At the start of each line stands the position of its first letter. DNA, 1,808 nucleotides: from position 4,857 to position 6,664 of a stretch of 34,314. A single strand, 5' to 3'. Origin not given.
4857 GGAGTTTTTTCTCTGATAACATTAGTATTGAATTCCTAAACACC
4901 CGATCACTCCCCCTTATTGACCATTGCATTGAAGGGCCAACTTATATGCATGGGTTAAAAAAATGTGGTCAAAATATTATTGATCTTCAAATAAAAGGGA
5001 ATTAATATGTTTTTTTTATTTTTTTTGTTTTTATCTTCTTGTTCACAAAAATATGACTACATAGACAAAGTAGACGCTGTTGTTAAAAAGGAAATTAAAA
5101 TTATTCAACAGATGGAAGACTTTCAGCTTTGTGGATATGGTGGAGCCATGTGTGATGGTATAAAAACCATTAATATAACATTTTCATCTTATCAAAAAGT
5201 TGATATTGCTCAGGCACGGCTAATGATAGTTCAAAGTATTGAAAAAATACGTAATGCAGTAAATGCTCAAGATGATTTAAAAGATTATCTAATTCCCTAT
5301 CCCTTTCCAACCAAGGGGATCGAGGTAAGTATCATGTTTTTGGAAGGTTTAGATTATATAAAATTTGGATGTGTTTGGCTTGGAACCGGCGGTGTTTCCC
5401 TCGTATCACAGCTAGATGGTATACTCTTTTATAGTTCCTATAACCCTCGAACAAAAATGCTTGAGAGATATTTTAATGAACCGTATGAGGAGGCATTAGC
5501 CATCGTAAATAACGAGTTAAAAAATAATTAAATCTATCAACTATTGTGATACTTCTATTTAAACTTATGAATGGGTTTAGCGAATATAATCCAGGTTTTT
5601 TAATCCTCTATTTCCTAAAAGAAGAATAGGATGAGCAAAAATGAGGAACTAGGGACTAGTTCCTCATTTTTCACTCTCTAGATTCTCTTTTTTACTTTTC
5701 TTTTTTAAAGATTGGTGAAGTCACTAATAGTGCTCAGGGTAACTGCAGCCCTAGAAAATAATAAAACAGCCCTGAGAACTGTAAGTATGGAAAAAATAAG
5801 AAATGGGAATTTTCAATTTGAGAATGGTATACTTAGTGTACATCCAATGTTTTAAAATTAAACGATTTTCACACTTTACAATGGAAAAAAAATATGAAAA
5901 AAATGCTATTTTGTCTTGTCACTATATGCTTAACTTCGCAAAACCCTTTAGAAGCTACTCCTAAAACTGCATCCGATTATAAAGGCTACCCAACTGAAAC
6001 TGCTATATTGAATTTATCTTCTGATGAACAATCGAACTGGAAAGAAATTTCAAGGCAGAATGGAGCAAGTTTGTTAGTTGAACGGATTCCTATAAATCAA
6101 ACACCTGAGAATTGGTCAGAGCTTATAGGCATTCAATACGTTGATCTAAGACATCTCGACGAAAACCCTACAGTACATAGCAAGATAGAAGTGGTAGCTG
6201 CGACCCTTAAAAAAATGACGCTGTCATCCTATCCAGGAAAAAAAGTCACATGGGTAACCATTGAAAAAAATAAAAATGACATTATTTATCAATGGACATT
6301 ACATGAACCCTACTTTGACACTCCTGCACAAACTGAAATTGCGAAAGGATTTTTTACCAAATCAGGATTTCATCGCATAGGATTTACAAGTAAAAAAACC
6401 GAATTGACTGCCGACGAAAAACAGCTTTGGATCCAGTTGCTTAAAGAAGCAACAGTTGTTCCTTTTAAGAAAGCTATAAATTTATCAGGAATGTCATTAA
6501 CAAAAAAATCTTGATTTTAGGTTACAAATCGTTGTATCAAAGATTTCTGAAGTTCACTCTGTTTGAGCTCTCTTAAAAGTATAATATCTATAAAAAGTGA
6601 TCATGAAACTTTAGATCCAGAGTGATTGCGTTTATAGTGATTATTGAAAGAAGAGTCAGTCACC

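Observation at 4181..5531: RHS toxin tip looks like an unclassified Ser-Asp-His hydrolase, paired with a lipoprotein immunity candidate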

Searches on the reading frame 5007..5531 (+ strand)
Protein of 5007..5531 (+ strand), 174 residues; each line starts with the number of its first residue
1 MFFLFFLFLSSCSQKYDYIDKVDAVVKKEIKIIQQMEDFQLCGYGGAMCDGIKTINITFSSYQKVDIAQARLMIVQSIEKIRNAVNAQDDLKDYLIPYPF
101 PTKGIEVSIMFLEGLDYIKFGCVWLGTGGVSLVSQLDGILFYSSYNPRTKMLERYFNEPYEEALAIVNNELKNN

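Call 4: search_protein_families(library=pfam, proteins=[window:5007-5531:+], max_evalue=1)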
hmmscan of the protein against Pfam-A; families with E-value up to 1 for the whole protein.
window:5007-5531:+ (174 aa): 2 families
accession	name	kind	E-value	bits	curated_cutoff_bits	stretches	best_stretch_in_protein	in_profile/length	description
PF11780.13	DUF3318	-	0.2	11.9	25.9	1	25-95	10-81/141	Protein of unknown function (DUF3318)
PF16077.10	Spaetzle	-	0.43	11.7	27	0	22-79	23-78/96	Spaetzle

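Call 8: search_protein_families(library=ncbifam, proteins=[window:5007-5531:+], max_evalue=1)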
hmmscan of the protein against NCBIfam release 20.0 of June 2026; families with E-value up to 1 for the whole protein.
window:5007-5531:+ (174 aa): 0 families

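Call 12: find_encoding_contigs(protein=window:5007-5531:+, flank=10000, max_places=6)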
Protein window:5007-5531:+ (174 aa): 1 contig read that carries it; 1 place shown.
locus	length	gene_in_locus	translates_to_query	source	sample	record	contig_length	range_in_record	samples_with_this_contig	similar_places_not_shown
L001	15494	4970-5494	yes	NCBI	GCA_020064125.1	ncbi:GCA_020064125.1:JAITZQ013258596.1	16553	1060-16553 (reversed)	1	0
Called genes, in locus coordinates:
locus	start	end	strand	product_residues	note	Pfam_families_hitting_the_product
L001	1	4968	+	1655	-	?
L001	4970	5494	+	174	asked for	-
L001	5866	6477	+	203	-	-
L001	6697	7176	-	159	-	-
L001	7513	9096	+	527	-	-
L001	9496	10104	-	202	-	-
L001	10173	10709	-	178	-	-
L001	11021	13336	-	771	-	PF00330:Aconitase, PF00694:Aconitase_C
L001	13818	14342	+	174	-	PF01029:NusB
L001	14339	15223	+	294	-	PF01565:FAD_binding_4, PF02873:MurB_C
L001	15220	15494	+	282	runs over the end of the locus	PF02811:PHP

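Call 55: search_protein_families(library=pfam, alignment_id=A4, max_evalue=0.01)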
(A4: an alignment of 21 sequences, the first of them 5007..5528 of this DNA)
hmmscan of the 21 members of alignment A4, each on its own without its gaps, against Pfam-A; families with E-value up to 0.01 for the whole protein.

A. member 1, window:5007-5528:+ (174 aa): 0 families

B. families by the number of members that match (of 21 scanned): 0 families
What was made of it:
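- Closest known: Tox-ABhydrolase-2 / Tox-ABhydrolase-3 toxin domains of polymorphic toxin systems. Different: The immunity families listed for them (Imm66, Imm69, SUKH) are not matched by the ORF here (calls 4, 55).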

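Call 56: find_homologous_proteins(query=A4, max_evalue=0.001)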
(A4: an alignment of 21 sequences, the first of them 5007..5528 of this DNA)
Query A4 (21 sequences) (174 aa, profile of the alignment): 17 proteins with E <= 0.001 among 904 candidates.
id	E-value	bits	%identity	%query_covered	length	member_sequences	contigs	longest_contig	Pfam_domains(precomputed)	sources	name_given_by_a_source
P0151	7.5e-47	177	100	100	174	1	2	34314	-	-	-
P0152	2.0e-45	173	58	97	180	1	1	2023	-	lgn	-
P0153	6.6e-44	168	64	98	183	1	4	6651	-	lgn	-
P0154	1.1e-43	167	65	99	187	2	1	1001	-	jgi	jgi:hypothetical protein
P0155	1.1e-43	167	61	96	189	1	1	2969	-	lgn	-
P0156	2.5e-43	166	66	94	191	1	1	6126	-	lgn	-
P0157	3.7e-42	162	59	98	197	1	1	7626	-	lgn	-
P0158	1.8e-36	143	23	97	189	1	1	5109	-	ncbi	-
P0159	8.7e-32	128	24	54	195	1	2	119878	-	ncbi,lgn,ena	-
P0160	6.2e-28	116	45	77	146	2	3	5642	-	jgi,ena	-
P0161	1.7e-24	104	-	-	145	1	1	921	-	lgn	-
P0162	7.6e-22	96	-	-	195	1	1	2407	-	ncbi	-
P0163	3.0e-21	94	-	-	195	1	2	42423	-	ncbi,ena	-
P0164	2.5e-13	68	24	26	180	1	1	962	-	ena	-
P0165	1.2e-11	63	42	11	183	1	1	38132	-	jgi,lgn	-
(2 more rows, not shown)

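Call 59: find_encoding_contigs(protein=P0157, flank=8000, max_places=3)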
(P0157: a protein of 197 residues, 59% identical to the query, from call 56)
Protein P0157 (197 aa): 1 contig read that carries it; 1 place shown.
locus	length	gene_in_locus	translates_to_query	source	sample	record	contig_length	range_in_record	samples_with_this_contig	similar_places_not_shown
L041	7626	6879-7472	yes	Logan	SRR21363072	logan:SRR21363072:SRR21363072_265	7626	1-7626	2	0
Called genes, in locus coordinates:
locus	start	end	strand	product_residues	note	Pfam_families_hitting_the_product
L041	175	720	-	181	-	-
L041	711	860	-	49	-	-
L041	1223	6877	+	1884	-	PF20148:DUF6531 (faint), PF05593:RHS_repeat (faint), PF25023:TEN_YD-shell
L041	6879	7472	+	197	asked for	-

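Call 60: find_encoding_contigs(protein=P0153, flank=8000, max_places=3)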
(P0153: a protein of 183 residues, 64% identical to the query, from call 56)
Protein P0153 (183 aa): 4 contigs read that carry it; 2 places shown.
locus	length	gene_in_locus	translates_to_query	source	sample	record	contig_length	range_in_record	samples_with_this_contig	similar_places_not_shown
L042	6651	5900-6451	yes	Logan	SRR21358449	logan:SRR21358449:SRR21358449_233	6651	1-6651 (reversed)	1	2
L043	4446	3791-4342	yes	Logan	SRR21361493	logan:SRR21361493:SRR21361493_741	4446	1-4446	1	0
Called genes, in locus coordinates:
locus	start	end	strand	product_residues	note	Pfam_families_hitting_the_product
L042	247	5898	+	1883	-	PF20148:DUF6531, PF05593:RHS_repeat (weak), PF25023:TEN_YD-shell, PF05593:RHS_repeat (weak), PF25023:TEN_YD-shell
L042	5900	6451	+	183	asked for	-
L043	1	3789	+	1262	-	?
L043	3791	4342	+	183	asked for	-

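Call 66: predict_structure(alignment_id=A5)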
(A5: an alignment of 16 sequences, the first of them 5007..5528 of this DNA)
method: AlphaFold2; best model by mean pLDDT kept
length: 174 residues; sequences in the alignment: 16
mean_pLDDT: 89.2   pTM: 0.83
mean pLDDT of the five models: 89.2, 89.2, 87.3, 86.7, 86.1
residues with pLDDT >= 90: 124; 70-90: 27; 50-70: 23; < 50: 0
segments of 3 or more residues with pLDDT < 50: none
pLDDT, mean of each block of 10 residues (from residue 1): 61 72 96 94 89 96 94 98 97 94 97 89 66 97 90 93 97 83
secondary structure, 60 per line:
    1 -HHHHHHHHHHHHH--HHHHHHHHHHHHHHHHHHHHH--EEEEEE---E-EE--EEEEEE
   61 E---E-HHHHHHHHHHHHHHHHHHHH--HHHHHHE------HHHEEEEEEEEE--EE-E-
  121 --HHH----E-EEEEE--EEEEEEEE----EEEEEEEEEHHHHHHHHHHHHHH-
elements in order: H2-14 H17-37 E40-45 E55-61 H67-86 H89-94 E105-113 E132-136 E139-146 E151-159 H160-173
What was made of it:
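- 5007..5531 (+): Cognate immunity candidate: a 174-aa exported alpha+beta protein, predicted lipoprotein. The gene is probably translationally coupled, with a 1-nt gap and a GGGA motif upstream. The AF2 model has pLDDT 89.2 (call 66).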

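Call 69: fold_search(model_id=the predicted structure, library=pdb)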
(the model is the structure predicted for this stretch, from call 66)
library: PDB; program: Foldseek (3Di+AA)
matches with E <= 10: 628; with E <= 0.001: 0
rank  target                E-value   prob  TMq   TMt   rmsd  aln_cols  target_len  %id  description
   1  1ib8                  7.6e-02  0.12  0.22  0.23  13.6       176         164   12  SOLUTION STRUCTURE AND FUNCTION OF A CONSERVED PROTEIN SP14.3 ENCODED BY AN ESSENTIAL STREPTOCOCCUS PNEUMONIAE GENE (released 2002-03-27)
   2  3kvp_A                1.3e-01  0.89  0.16  0.57   1.5        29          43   14  Crystal Structure of Uncharacterized protein ymzC Precursor from Bacillus subtilis, Northeast Structural Genomics Cons (released 2010-02-02)
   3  7bt5_A                1.6e-01  0.08  0.16  0.08  16.3       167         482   14  Crystal structure of plasmodium LysRS complexing with an antitumor compound (released 2020-09-30)
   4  5l20_A                1.7e-01  0.08  0.15  0.20  15.7       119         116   12  Crystal Structure of a Clostripain (BT_0727) from Bacteroides thetaiotaomicron ATCC 29148 in Complex with Peptide Inhi (released 2017-08-02)
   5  3kvp_D                1.8e-01  0.85  0.18  0.57   1.6        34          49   15  Crystal Structure of Uncharacterized protein ymzC Precursor from Bacillus subtilis, Northeast Structural Genomics Cons (released 2010-02-02)
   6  6l4q_A                2.0e-01  0.06  0.15  0.08  16.2       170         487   12  Crystal Structure of Lysyl-tRNA Synthetase from Plasmodium falciparum complexed with L-lysine and Clado-B (released 2021-05-19)
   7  5bpd_C                2.4e-01  0.04  0.17  0.13  17.4       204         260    9  Structure of TrmBL2, an archaeal chromatin protein, shows a novel mode of DNA binding. (released 2015-09-02)
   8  3kvp_C                2.7e-01  0.77  0.17  0.57   1.5        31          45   16  Crystal Structure of Uncharacterized protein ymzC Precursor from Bacillus subtilis, Northeast Structural Genomics Cons (released 2010-02-02)
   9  3kvp_F                2.7e-01  0.75  0.15  0.55   1.5        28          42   14  Crystal Structure of Uncharacterized protein ymzC Precursor from Bacillus subtilis, Northeast Structural Genomics Cons (released 2010-02-02)
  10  8t6c_A                2.7e-01  0.33  0.30  0.41   8.3       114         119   15  Crystal structure of T33-18.2: Deep-learning sequence design of co-assembling tetrahedron protein nanoparticles (released 2024-04-24)
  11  7fug_A                2.7e-01  0.14  0.29  0.17  14.3       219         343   10  Crystal Structure of human cyclic GMP-AMP synthase in complex with 5-benzyl-2-[[2-chloro-5-(1-methylpyrazol-3-yl)pheny (released 2024-02-21)
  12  3kvp_E                3.1e-01  0.69  0.16  0.56   1.7        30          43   13  Crystal Structure of Uncharacterized protein ymzC Precursor from Bacillus subtilis, Northeast Structural Genomics Cons (released 2010-02-02)
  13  3lrv                  3.3e-01  0.80  0.16  0.09   2.2        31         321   13  The Prp19 WD40 Domain Contains a Conserved Protein Interaction Region Essential for its Function. (released 2010-05-26)
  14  8imf_B                3.3e-01  0.15  0.32  0.19  14.7       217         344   12  Human cGAS catalytic domain bound with baicalein (released 2024-01-03)
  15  6lrk_B                3.5e-01  0.10  0.28  0.17  14.4       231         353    9  Human cGAS catalytic domain bound with compound 40 (released 2020-06-24)
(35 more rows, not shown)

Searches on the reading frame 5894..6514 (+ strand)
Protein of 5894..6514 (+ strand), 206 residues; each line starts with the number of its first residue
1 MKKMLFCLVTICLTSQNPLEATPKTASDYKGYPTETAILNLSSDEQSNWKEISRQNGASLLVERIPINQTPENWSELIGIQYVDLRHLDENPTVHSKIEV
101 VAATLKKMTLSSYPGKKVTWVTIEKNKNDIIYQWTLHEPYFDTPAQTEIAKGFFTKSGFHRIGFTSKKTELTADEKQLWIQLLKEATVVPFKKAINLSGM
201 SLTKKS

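Call 4: search_protein_families(library=pfam, proteins=[window:5894-6514:+], max_evalue=1)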
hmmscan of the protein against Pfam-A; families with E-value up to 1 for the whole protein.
window:5894-6514:+ (206 aa): 1 family
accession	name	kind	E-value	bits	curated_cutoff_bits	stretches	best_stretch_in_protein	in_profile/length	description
PF03200.22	Glyco_hydro_63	-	0.0043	16.3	22.4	1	90-190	29-130/492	Glycosyl hydrolase family 63 C-terminal domain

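Call 8: search_protein_families(library=ncbifam, proteins=[window:5894-6514:+], max_evalue=1)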
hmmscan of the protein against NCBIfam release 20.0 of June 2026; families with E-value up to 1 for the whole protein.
window:5894-6514:+ (206 aa): 0 families
